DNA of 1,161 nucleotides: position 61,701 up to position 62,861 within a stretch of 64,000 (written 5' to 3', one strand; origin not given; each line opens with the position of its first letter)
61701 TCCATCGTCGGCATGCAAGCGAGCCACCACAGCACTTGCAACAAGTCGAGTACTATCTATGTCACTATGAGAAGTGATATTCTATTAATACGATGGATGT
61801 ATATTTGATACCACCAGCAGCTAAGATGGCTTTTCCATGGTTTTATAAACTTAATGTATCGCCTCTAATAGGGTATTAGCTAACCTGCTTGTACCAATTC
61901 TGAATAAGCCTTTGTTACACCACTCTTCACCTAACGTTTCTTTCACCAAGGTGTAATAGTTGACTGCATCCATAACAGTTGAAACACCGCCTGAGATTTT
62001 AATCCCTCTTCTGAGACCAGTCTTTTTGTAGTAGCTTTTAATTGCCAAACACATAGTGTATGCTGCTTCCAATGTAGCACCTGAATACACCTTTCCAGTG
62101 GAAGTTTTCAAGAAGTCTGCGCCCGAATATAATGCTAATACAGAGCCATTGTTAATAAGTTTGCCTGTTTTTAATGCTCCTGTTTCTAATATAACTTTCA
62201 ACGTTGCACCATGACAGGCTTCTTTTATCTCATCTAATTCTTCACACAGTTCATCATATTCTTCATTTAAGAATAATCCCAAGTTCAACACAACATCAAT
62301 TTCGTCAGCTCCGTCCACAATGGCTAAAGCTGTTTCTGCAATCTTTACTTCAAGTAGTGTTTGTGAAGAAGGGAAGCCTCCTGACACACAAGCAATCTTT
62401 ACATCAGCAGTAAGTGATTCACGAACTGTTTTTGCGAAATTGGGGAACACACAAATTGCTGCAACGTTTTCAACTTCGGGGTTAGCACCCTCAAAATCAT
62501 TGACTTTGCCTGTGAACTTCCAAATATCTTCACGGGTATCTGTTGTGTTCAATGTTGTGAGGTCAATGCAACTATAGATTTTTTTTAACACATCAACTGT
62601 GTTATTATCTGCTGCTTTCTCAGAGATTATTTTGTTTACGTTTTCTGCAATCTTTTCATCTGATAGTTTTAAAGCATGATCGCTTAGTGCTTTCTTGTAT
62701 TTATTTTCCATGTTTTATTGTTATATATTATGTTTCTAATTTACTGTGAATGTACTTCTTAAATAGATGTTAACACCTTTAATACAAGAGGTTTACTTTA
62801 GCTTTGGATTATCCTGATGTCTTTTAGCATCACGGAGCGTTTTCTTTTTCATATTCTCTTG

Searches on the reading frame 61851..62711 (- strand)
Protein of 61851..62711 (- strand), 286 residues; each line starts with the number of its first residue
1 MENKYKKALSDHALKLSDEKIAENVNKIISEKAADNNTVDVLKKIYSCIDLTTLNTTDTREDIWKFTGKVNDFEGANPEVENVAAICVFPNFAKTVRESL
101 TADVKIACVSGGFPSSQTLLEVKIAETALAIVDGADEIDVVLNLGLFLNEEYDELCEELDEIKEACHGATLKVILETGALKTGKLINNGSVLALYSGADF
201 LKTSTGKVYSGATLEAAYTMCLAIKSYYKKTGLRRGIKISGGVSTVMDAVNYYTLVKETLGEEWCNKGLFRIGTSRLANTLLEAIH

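Call 81: search_protein_families(library=pfam, proteins=[window:61851-62711:-], max_evalue=0.001)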
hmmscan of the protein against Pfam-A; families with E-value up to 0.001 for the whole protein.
window:61851-62711:- (286 aa): 1 family
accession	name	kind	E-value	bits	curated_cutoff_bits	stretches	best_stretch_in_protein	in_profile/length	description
PF01791.15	DeoC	-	7.7e-20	71.9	23.8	1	48-250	5-212/229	DeoC/LacD family aldolase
